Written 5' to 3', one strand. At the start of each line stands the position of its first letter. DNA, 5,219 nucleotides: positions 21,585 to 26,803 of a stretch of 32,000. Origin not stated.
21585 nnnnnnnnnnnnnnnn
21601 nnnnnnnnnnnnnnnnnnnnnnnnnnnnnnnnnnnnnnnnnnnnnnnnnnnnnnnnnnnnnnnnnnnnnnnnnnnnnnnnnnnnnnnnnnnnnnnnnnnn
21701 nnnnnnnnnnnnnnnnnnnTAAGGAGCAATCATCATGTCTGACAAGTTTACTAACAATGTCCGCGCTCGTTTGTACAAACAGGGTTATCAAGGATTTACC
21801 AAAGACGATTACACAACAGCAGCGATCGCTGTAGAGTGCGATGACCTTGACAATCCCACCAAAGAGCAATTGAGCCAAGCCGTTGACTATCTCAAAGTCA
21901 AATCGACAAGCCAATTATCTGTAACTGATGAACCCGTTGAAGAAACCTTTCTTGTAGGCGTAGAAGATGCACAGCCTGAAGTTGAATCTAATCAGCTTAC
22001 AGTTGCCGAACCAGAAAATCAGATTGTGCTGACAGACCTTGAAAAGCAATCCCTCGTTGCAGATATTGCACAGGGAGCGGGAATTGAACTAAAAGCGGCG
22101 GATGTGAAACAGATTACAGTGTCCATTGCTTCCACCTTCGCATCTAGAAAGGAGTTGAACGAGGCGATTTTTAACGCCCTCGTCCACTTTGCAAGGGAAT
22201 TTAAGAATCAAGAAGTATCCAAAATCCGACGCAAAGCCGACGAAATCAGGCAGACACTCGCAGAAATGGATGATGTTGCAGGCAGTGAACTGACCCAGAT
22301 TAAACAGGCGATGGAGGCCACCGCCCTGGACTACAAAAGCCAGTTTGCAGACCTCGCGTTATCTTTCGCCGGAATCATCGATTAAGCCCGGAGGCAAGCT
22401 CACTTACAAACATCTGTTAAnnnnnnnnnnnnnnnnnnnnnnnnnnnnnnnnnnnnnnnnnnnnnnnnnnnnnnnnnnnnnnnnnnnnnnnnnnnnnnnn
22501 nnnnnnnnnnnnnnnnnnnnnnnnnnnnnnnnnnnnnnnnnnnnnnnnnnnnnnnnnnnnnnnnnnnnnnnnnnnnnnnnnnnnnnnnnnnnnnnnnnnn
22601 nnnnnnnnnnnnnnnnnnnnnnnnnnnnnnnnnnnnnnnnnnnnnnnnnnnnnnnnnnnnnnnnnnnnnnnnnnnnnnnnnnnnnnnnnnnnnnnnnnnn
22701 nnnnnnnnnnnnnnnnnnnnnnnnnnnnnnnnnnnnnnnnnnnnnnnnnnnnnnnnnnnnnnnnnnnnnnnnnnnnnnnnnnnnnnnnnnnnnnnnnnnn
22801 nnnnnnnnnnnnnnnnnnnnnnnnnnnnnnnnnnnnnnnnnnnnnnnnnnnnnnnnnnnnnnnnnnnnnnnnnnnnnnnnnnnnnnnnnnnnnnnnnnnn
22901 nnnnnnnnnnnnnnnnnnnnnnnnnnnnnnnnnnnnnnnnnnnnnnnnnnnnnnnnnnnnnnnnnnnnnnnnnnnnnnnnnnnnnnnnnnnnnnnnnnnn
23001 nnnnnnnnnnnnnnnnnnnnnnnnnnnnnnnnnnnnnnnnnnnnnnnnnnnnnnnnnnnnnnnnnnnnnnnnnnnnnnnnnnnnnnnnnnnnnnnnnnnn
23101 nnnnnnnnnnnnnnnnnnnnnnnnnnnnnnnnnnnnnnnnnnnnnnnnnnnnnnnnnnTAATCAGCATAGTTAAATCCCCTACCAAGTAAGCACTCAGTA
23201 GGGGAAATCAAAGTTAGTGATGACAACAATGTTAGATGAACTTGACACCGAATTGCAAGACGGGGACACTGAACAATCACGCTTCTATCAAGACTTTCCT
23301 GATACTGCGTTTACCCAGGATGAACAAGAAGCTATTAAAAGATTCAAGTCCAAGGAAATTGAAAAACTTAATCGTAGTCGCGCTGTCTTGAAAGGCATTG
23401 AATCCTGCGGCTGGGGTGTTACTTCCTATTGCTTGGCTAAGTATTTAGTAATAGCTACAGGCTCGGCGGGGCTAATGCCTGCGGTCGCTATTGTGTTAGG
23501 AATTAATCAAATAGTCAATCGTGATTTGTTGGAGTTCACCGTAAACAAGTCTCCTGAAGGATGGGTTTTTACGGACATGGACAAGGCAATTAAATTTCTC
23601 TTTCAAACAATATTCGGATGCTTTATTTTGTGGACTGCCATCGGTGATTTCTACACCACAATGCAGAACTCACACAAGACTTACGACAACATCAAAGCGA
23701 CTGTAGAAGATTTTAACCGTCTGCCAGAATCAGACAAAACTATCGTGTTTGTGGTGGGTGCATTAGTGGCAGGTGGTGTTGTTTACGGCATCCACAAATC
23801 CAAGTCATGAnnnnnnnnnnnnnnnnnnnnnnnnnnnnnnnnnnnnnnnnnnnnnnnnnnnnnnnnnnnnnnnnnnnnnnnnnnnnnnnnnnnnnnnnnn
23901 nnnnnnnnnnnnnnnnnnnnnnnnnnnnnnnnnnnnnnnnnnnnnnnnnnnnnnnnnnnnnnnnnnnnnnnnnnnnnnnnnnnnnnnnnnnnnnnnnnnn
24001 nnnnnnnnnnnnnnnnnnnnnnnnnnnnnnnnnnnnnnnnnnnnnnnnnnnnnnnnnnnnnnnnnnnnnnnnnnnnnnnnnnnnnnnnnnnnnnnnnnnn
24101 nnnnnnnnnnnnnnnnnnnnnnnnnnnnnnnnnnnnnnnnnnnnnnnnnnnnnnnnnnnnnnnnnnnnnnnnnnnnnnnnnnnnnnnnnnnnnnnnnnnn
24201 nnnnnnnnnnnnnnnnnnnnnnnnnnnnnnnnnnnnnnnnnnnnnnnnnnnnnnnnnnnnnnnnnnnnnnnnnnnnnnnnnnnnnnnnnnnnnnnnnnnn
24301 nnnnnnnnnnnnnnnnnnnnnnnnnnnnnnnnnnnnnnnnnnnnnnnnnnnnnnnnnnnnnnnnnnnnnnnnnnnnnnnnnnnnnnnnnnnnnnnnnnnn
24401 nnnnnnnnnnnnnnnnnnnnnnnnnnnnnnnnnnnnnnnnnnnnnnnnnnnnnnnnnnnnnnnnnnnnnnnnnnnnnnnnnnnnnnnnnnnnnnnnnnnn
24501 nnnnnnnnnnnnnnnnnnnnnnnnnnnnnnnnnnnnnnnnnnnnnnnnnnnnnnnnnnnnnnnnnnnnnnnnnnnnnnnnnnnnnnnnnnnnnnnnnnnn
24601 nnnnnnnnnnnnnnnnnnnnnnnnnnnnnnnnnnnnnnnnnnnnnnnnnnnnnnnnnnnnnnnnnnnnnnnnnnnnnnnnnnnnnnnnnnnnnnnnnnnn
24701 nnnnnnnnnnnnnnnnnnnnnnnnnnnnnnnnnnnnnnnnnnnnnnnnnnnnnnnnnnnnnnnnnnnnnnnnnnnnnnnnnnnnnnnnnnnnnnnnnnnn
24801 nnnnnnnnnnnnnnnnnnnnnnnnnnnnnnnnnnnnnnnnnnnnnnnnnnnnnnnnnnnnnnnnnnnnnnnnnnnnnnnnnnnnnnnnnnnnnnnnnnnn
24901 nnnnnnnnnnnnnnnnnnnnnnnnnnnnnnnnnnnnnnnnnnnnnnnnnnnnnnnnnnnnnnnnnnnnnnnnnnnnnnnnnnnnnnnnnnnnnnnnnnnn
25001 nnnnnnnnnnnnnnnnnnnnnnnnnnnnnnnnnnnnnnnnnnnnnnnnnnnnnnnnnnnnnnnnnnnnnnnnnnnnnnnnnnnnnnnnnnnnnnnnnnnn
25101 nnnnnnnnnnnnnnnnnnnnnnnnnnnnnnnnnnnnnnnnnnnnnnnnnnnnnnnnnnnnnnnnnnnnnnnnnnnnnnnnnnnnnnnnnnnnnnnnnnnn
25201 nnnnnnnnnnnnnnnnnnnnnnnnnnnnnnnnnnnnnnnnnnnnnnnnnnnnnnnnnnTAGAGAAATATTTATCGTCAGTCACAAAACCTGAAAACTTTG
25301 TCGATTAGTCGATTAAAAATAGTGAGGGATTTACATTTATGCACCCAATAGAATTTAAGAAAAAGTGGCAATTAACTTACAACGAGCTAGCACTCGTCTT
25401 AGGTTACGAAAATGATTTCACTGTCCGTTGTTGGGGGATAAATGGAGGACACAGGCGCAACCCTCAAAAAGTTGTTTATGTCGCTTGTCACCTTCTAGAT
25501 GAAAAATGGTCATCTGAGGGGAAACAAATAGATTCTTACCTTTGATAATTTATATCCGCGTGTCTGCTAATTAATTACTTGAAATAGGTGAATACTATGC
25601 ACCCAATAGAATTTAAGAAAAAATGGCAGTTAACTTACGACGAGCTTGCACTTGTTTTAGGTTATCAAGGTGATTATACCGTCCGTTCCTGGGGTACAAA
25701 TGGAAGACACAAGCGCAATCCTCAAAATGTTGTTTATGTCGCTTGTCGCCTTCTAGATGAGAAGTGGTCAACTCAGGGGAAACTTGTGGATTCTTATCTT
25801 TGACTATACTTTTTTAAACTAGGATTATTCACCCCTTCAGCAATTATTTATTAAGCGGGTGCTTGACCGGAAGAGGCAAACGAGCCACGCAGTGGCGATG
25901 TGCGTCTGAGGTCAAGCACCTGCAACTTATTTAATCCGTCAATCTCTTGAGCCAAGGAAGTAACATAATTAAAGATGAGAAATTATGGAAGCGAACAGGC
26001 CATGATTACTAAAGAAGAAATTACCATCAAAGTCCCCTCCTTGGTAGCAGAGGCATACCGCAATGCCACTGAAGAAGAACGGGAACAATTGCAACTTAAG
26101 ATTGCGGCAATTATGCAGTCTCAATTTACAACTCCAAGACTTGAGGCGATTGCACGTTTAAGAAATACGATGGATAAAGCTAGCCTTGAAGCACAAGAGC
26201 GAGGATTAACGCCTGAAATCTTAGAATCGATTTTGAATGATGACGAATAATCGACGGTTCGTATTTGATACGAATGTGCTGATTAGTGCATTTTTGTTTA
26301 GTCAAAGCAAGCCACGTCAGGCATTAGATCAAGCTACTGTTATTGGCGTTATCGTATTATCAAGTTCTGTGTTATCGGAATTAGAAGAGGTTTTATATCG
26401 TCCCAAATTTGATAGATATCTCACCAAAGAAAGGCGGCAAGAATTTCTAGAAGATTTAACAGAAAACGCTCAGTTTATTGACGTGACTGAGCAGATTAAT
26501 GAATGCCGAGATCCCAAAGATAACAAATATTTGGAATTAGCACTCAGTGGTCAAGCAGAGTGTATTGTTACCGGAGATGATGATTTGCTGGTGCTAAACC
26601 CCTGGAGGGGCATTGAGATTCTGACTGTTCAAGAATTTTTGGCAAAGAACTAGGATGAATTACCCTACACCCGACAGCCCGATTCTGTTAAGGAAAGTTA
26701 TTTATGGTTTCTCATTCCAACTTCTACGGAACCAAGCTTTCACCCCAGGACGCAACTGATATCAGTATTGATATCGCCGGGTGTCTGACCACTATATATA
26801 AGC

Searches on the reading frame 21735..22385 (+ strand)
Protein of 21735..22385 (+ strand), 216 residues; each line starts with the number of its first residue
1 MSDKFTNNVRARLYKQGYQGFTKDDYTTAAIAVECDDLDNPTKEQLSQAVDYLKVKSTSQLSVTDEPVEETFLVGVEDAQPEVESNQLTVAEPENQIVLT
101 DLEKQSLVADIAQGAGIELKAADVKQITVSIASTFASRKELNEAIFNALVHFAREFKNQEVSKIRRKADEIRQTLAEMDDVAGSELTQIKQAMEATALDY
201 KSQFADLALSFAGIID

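Call 9: search_protein_families(library=pfam, proteins=[window:21735-22385:+], max_evalue=0.01)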
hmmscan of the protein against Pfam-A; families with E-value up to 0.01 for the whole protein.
window:21735-22385:+ (216 aa): 1 family
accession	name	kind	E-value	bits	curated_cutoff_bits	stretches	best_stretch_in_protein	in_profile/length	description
PF05008.21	V-SNARE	-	0.0054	17.6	25.9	1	154-207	31-84/92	Vesicle transport v-SNARE protein N-terminus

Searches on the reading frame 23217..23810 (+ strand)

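Call 9: search_protein_families(library=pfam, proteins=[window:23217-23810:+], max_evalue=0.01)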
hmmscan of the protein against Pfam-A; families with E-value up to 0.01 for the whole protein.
window:23217-23810:+ (197 aa): 1 family
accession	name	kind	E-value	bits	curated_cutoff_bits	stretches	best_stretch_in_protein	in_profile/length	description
PF13886.12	TM7S3_TM198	-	0.00025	21.2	29.2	1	60-143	114-194/199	TM7S3/TM198-like domain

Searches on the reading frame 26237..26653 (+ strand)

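Call 9: search_protein_families(library=pfam, proteins=[window:26237-26653:+], max_evalue=0.01)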
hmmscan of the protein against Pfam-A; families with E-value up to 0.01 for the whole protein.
window:26237-26653:+ (138 aa): 4 families
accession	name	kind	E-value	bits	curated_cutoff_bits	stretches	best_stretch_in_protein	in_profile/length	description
PF13470.12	PIN_3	-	6e-22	79.1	27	1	7-114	1-113/115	PIN domain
PF01850.27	PIN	-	3.2e-08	34.7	23.6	1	9-117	2-114/120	PIN domain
PF10130.15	PIN_2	-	0.00031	21.4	22.4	1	9-119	1-117/133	PIN domain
PF13638.12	PIN_4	-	0.001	19.8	21.9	1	8-109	1-103/132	PIN domain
